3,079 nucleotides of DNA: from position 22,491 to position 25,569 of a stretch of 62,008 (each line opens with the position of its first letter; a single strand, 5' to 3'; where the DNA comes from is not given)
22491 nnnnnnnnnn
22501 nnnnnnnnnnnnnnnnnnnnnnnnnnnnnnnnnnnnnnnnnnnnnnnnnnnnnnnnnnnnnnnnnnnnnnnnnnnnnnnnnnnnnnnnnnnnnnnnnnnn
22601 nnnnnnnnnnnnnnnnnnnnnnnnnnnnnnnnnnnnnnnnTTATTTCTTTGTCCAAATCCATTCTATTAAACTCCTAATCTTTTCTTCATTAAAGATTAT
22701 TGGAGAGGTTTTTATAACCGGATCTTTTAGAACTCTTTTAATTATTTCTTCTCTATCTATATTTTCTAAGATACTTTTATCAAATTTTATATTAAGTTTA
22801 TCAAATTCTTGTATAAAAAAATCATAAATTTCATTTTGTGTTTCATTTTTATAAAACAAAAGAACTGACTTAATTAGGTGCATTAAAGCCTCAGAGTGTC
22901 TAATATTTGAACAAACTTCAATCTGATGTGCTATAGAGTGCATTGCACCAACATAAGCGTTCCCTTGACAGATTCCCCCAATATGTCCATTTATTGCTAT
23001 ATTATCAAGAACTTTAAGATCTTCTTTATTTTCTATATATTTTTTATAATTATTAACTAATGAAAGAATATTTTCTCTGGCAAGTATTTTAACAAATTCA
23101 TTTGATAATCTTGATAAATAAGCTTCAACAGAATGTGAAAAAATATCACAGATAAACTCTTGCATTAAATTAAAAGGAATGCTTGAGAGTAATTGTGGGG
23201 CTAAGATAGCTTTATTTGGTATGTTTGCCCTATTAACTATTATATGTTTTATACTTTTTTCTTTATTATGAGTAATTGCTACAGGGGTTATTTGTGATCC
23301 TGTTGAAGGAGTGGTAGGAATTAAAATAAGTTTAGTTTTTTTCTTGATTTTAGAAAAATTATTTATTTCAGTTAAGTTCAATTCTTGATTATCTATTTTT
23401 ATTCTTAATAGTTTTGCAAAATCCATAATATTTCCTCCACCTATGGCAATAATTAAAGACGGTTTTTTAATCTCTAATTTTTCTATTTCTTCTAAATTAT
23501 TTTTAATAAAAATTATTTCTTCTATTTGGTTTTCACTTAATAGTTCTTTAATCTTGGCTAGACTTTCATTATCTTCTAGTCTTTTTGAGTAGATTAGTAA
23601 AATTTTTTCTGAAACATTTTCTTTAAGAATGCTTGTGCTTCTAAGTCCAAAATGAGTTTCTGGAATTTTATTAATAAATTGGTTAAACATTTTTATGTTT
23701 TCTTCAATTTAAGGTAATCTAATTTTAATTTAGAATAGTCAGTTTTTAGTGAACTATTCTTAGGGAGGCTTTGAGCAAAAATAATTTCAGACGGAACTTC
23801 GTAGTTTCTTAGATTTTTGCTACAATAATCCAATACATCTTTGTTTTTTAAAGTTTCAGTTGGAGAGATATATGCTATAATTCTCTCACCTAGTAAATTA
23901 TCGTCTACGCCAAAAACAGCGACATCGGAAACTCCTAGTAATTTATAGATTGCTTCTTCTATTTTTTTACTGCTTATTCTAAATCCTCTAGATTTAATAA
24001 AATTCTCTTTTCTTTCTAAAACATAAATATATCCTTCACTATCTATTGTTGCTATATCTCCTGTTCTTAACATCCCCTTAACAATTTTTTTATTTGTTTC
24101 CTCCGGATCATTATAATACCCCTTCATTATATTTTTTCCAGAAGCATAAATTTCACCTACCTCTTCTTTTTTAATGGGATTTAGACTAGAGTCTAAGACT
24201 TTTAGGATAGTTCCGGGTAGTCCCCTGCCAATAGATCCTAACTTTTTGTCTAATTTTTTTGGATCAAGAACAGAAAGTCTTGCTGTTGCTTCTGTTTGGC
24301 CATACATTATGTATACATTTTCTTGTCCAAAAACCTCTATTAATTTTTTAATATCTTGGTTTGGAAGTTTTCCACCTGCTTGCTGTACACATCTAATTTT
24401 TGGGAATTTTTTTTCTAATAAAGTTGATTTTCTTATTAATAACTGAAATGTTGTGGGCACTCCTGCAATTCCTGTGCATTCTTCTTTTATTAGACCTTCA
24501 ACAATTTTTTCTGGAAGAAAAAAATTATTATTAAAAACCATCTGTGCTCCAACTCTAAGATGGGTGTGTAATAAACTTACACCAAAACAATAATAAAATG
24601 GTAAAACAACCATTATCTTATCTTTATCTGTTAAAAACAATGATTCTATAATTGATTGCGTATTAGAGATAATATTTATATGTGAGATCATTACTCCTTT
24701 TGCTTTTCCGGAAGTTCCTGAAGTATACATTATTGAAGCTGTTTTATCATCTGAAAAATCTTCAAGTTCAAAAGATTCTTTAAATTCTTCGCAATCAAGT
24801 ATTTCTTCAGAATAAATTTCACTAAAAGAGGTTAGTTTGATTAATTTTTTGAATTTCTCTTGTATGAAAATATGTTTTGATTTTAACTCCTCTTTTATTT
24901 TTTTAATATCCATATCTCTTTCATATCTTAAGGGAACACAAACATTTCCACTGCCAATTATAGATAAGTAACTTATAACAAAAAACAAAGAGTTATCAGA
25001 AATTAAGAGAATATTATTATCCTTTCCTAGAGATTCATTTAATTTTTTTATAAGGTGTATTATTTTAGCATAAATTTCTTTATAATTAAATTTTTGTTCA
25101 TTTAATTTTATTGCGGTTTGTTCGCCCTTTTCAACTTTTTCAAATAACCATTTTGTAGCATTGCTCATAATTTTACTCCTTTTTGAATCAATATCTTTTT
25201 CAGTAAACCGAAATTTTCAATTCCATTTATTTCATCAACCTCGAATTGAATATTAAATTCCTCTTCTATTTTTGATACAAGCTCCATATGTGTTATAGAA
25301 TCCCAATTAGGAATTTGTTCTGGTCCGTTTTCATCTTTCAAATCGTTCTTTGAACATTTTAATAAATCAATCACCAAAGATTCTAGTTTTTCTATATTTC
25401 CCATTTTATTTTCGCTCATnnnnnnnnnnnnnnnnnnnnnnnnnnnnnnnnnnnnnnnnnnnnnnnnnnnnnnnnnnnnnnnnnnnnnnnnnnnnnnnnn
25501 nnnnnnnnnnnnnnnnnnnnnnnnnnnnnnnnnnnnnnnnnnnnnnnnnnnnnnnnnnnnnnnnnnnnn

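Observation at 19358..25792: Seven-gene ACP-dependent acyl side-chain operon (MaoC, ACP, AMP-ligase, Fe-ADH, LuxE, LuxC, hexapeptide acyltransferase) in an archaeal glycan island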

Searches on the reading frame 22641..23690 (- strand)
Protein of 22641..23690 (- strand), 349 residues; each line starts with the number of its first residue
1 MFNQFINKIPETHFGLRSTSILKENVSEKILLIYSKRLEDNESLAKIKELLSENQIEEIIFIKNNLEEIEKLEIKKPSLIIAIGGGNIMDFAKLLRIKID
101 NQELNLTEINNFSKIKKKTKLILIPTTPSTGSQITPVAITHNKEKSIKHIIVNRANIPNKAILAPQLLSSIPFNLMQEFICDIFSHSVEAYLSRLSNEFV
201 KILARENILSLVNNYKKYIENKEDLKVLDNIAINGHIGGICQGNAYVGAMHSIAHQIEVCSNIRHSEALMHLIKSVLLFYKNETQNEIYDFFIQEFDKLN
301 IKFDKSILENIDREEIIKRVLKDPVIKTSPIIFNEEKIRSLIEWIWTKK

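Call 4: search_protein_families(library=pfam, proteins=[window:22641-23690:-], max_evalue=0.01)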
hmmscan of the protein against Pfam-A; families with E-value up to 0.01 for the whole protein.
window:22641-23690:- (349 aa): 3 families
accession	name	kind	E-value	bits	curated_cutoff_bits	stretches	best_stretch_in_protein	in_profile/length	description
PF00465.25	Fe-ADH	-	2.3e-22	79.8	31.3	1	18-165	10-168/168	Iron-containing alcohol dehydrogenase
PF25137.1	ADH_Fe_C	-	1.3e-17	64.6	27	1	182-287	7-112/194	Fe-containing alcohol dehydrogenase family, C-terminal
PF13685.12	Fe-ADH_2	-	8.8e-05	23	28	1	20-96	12-94/149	Iron-containing alcohol dehydrogenase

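Call 11: search_protein_families(library=ncbifam, proteins=[window:22641-23690:-], max_evalue=0.001)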
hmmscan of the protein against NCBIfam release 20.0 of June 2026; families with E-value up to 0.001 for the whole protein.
window:22641-23690:- (349 aa): 16 families
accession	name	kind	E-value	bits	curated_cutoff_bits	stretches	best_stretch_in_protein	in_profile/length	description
NF010378.0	PRK13805.1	equivalog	2.4e-38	131.6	951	1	7-285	459-762/872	bifunctional acetaldehyde-CoA/alcohol dehydrogenase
NF041833.1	Fe_ADH_ErcA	equivalog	3.5e-33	115.3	550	1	23-283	26-294/382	alcohol dehydrogenase-like regulatory protein ErcA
TIGR02638.1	lactal_redase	equivalog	7e-29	100.8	523.15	1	26-287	28-299/379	lactaldehyde reductase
NF007911.0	PRK10624.1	equivalog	6.4e-27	94.5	537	1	22-290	25-301/382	lactaldehyde reductase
NF011998.0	PRK15454.1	equivalog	5e-23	81.5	556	1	79-281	109-311/395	ethanolamine utilization ethanol dehydrogenase EutG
NF053866.1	CholDhdGbsBBac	equivalog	8.4e-21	74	550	1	27-280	37-301/392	choline dehydrogenase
TIGR03405.1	Phn_Fe-ADH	equivalog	8.9e-21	74.1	423.7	1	68-268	73-276/355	iron-containing alcohol dehydrogenase PsrA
NF058672.1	4HyButDHCUPNE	equivalog_domain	2.2e-17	63.3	500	1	73-286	81-296/378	4-hydroxybutyrate dehydrogenase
NF007363.0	PRK09860.1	equivalog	1.4e-15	57.3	581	1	66-279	78-291/383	L-threonine dehydrogenase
NF050025.1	SulfAcetaldRedSarD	equivalog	8.2e-15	54.5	700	1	77-323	88-334/385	sulfoacetaldehyde reductase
NF041822.1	daptide_DH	equivalog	3.9e-14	52.3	300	1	33-195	6-179/363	daptide-type RiPP biosynthesis dehydogenase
NF011717.0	PRK15138.1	equivalog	9.8e-13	47.9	645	1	68-285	77-301/387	alcohol dehydrogenase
TIGR04266.1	NDMA_methanol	equivalog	1.1e-10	40.9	625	1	75-265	93-288/420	NDMA-dependent methanol dehydrogenase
NF002022.0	PRK00843.1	equivalog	2.6e-06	26.7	413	1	23-186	30-175/350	NAD(P)-dependent glycerol-1-phosphate dehydrogenase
NF006941.0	PRK09423.1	subfamily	0.00041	19.3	336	0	71-192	79-181/367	glycerol dehydrogenase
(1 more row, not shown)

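Call 78: search_solved_structures(query=window:22641-23690:-, max_evalue=1e-10)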
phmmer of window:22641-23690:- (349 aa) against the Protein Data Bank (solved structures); distinct sequences matched with E-value up to 1e-10: 27.
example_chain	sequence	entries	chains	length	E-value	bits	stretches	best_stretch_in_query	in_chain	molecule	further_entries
8uhw_A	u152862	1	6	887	1.2e-24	90.4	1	76-289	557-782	Aldehyde-alcohol dehydrogenase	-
3zdr_A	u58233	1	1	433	1.7e-24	89.9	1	50-279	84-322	ALCOHOL DEHYDROGENASE DOMAIN OF THE BIFUNCTIONAL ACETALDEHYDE DEHYDROGENASE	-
13he_A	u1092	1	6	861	2.2e-22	83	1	76-289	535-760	Aldehyde-alcohol dehydrogenase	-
9knp_A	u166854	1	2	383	1.7e-21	80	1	62-300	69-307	375aa long hypothetical alchol dehydrogenase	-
6scg_A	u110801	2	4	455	3.5e-21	79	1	74-286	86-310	Aldehyde-alcohol dehydrogenase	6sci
30sm_A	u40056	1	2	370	1.3e-20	77.1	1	80-289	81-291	Cvir-Hbd2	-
6tqh_A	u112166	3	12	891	1.4e-20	77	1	74-286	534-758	Aldehyde-alcohol dehydrogenase | Bifunctional aldehyde-alcohol dehydrogenase AdhE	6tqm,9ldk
6ahc_A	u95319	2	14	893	1.4e-20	77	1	74-286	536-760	Aldehyde-alcohol dehydrogenase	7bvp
1vhd_A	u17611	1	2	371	1.9e-20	76.6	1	38-341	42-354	alcohol dehydrogenase, iron-containing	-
1o2d_A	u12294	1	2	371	1.9e-20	76.5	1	38-341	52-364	Alcohol dehydrogenase, iron-containing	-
7dag_A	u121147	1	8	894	2.2e-20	76.4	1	73-286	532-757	Aldehyde-alcohol dehydrogenase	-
8zrl_A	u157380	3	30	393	3.7e-18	69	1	63-300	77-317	NAD-dependent methanol dehydrogenase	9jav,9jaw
8zwd_B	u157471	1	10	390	4.4e-18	68.8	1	78-266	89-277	NAD(P)-dependent methanol dehydrogenase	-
6c75_A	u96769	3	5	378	2e-17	66.6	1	69-257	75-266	Alcohol dehydrogenase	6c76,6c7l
3bfj_A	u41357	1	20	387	1.3e-15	60.7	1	76-274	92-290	1,3-propanediol oxidoreductase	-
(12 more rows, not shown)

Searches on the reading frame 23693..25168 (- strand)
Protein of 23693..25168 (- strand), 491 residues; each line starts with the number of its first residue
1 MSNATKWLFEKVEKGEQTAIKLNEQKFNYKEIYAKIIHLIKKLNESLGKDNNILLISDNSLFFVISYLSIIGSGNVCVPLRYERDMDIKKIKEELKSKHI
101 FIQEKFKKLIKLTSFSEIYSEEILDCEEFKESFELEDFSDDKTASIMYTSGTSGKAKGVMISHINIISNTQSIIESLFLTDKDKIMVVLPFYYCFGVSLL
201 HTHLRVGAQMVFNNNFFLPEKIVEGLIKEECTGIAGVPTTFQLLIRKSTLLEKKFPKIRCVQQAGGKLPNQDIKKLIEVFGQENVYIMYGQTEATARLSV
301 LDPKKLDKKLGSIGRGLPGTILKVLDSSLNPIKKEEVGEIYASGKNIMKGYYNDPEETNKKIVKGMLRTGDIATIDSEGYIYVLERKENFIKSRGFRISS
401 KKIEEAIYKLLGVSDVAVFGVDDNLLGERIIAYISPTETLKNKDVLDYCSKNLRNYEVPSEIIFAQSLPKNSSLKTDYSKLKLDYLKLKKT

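Call 4: search_protein_families(library=pfam, proteins=[window:23693-25168:-], max_evalue=0.01)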
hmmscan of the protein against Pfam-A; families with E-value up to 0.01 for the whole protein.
window:23693-25168:- (491 aa): 2 families
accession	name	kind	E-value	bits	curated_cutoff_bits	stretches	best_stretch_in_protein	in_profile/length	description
PF00501.34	AMP-binding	-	2.3e-59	201.6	29.9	1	14-352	8-384/384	AMP-binding enzyme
PF13193.12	AMP-binding_C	-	6.1e-14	53.1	24.5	1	402-475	1-76/76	AMP-binding enzyme C-terminal domain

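Call 10: find_encoding_contigs(protein=window:23693-25168:-, flank=10000, max_places=6)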
Protein window:23693-25168:- (491 aa): 3 contigs read that carry it; 2 places shown.
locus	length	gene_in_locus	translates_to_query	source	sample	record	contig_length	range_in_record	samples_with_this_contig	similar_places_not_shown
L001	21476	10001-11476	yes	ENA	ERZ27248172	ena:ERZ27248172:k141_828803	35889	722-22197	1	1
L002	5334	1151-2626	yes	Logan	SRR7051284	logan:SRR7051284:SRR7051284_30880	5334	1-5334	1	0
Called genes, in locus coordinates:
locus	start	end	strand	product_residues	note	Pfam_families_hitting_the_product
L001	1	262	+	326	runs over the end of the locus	?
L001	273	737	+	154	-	-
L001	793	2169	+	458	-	PF01943:Polysacc_synt, PF13440:Polysacc_synt_3, PF01554:MatE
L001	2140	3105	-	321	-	-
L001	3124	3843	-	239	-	PF03291:mRNA_G-N7_MeTrfase (weak), PF01209:Ubie_methyltran, PF13489:Methyltransf_23, PF07021:MetW (weak), PF13847:Methyltransf_31, PF08241:Methyltransf_11, PF08242:Methyltransf_12, PF13649:Methyltransf_25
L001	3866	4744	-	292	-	PF13439:Glyco_transf_4 (weak)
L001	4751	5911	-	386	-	PF01370:Epimerase, PF16363:GDP_Man_Dehyd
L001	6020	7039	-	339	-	PF01370:Epimerase, PF04321:RmlD_sub_bind, PF05368:NmrA (faint), PF16363:GDP_Man_Dehyd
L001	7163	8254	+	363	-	PF13439:Glyco_transf_4, PF00534:Glycos_transf_1, PF13692:Glyco_trans_1_4 (weak)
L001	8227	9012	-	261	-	PF01522:Polysacc_deac_1, PF03065:Glyco_hydro_57 (weak)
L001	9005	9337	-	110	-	PF01648:ACPS, PF22624:AASDHPPT_N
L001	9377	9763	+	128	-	PF01575:MaoC_dehydratas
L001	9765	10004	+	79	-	-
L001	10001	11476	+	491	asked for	PF00501:AMP-binding, PF13193:AMP-binding_C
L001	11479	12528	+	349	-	PF00465:Fe-ADH, PF25137:ADH_Fe_C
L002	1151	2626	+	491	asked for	PF00501:AMP-binding, PF13193:AMP-binding_C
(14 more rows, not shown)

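Call 11: search_protein_families(library=ncbifam, proteins=[window:23693-25168:-], max_evalue=0.001)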
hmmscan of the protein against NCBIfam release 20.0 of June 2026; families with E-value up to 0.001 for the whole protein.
window:23693-25168:- (491 aa): 106 families (the best 25 are shown)
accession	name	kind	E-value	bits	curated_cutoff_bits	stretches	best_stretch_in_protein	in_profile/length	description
NF004837.0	PRK06187.1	subfamily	1.3e-90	304.2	476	1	13-488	20-525/531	long-chain-fatty-acid--CoA ligase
TIGR03098.1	ligase_PEP_1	hypoth_equivalog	5.4e-79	266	592.35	1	100-482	125-515/517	acyl-CoA ligase (AMP-forming), exosortase A system-associated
NF002966.0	PRK03640.1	equivalog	3.3e-75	253.5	556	1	2-482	2-477/483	o-succinylbenzoate--CoA ligase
NF006182.0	PRK08316.1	subfamily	9.8e-74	248.7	663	1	15-477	25-509/523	fatty acyl-CoA synthetase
NF009233.0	PRK12583.1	subfamily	4e-71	240.1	832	1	111-478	172-543/558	fatty acid CoA ligase family protein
TIGR01923.1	menE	equivalog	2.6e-67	227.6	330.15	1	29-477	2-438/442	o-succinylbenzoate--CoA ligase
NF005307.0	PRK06839.1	equivalog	3.1e-67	227.3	748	1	15-481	16-489/496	o-succinylbenzoate--CoA ligase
NF005702.0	PRK07514.1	subfamily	1.5e-61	208.3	558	1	6-484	7-499/506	malonyl-CoA synthase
NF052269.1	Staph_lig_FadD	equivalog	1.1e-59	202.2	650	1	21-482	22-490/499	long-chain-fatty-acid--CoA ligase FadD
NF006386.0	PRK08633.1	equivalog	3e-59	200.7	1221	1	92-482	734-1138/1147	acyl-[ACP]--phospholipid O-acyltransferase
NF006523.0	PRK08974.1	equivalog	5.6e-56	189.8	884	1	138-473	203-541/561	long-chain-fatty-acid--CoA ligase FadD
NF004797.0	PRK06145.1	equivalog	1.5e-55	188.5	850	1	14-475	15-485/499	acyl-CoA synthetase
NF005801.1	PRK07656.1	equivalog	2e-55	188.4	657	1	15-476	15-494/500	FadD3 family acyl-CoA ligase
NF005858.0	PRK07787.1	subfamily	5.3e-55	186.7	575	1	15-478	15-465/471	acyl-CoA synthetase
NF004511.1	PRK05852.1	equivalog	2e-54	185.1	650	1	140-477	154-496/505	FadD7 family fatty acid--CoA ligase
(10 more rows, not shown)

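Call 22: list_cluster_members(proteins=[P0001, window:23693-25168:-, window:7994-9427:+, window:13102-15813:+, window:28130-29149:+, window:29258-30418:+, window:22641-23690:-, window:21571-22662:-, window:19358-20290:-, window:25406-25792:-])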
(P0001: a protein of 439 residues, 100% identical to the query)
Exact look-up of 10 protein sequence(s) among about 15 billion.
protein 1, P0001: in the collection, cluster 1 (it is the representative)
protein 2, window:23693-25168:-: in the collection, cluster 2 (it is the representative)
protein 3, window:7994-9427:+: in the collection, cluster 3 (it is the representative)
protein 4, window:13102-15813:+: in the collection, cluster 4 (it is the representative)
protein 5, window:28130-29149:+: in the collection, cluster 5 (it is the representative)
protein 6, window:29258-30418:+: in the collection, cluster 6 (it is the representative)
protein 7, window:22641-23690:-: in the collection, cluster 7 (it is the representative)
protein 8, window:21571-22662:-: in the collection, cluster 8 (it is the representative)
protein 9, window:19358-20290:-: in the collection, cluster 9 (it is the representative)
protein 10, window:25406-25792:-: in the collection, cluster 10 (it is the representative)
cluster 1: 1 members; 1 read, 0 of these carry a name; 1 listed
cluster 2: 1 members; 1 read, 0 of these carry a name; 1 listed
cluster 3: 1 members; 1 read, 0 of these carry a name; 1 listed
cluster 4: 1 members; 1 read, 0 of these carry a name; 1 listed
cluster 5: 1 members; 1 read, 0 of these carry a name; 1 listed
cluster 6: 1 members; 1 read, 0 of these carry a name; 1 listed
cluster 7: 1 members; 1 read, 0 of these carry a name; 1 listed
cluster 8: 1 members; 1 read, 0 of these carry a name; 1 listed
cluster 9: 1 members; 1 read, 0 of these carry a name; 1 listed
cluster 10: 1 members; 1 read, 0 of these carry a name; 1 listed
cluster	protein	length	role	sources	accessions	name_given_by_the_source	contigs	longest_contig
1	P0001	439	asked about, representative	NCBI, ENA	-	-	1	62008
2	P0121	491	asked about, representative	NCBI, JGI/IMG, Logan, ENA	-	-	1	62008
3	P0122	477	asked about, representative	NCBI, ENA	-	-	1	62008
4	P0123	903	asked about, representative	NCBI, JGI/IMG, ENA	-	-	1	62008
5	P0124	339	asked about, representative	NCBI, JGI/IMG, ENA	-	-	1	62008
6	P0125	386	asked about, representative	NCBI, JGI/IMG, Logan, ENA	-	-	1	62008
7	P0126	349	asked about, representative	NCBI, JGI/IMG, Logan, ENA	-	-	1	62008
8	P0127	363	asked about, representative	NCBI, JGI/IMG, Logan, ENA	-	-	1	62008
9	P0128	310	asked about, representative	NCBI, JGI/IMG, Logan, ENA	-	-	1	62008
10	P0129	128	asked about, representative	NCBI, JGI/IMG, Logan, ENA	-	-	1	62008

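Call 77: search_solved_structures(query=window:23693-25168:-, max_evalue=1e-30)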
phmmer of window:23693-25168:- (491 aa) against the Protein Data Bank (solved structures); distinct sequences matched with E-value up to 1e-30: 45.
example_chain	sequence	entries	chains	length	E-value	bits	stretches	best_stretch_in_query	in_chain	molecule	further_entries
6mfy_A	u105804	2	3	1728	3.2e-50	174.9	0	16-478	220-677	Linear gramicidin synthase subunit A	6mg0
6mfz_A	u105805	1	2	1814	3.7e-50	174.7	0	16-478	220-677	Linear gramicidin synthase subunit A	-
9be3_A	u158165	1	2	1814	3.7e-50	174.7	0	16-478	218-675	Linear gramicidin synthase subunit A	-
9be4_A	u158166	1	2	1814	3.7e-50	174.7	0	16-478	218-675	Linear gramicidin synthase subunit A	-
9meh_A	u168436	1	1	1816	3.7e-50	174.7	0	16-478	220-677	Linear gramicidin synthase subunit A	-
5buq_A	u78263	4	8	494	5.7e-46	160.9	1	5-482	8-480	2-succinylbenzoate--CoA ligase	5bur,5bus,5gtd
5x8f_A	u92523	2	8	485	5.2e-45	157.7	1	5-482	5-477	2-succinylbenzoate--CoA ligase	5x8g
4fuq_A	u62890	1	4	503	9.4e-43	150.3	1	129-485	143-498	Malonyl CoA synthetase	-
4fut_A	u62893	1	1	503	3.6e-42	148.3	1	129-476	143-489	Malonyl CoA synthetase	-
8r2q_A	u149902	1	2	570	4.9e-42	147.9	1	129-485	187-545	Probable fatty-acid-CoA ligase FadD5 (Fatty-acid-CoA synthetase) (Fatty-acid-CoA synthase)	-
4gxr_A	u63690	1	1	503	6.8e-42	147.4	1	129-476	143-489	Malonyl CoA synthetase, Benzoate-CoA ligase Chimeric protein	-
4gxq_A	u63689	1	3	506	9.7e-42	146.9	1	129-476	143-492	Malonyl CoA synthetase, Benzoate-CoA ligase Chimeric protein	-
8wev_A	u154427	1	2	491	4.2e-41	144.8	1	141-475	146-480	Feruloyl-CoA Synthetase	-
8weu_A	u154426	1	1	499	4.3e-41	144.8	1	141-475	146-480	Fatty-acyl-CoA synthase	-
5ie0_A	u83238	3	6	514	8.8e-40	140.5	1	125-476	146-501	Oxalate--CoA ligase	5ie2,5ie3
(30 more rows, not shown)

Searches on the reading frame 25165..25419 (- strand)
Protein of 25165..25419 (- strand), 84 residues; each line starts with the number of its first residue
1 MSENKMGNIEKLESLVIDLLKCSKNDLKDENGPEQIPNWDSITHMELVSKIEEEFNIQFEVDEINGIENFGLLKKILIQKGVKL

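Call 4: search_protein_families(library=pfam, proteins=[window:25165-25419:-], max_evalue=0.01)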
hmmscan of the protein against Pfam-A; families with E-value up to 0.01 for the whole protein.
window:25165-25419:- (84 aa): 1 family
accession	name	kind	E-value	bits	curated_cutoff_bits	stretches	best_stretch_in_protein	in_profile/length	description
PF00550.31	PP-binding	-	0.00014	22.5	20.8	1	40-68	30-58/67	Phosphopantetheine attachment site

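Call 11: search_protein_families(library=ncbifam, proteins=[window:25165-25419:-], max_evalue=0.001)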
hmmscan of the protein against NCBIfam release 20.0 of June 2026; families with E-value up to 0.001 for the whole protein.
window:25165-25419:- (84 aa): 4 families
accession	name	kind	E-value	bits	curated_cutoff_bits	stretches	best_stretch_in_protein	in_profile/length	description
NF002148.0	PRK00982.1-2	subfamily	1.6e-05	24.7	71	1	6-69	3-66/79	acyl carrier protein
NF002150.0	PRK00982.1-4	subfamily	3.2e-05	24.1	66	1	10-69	8-67/80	acyl carrier protein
TIGR00517.1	acyl_carrier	equivalog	0.00024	20.9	70.45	1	9-69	5-65/77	acyl carrier protein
NF002151.0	PRK00982.1-5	equivalog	0.00059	19.9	92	1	9-71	5-67/78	acyl carrier protein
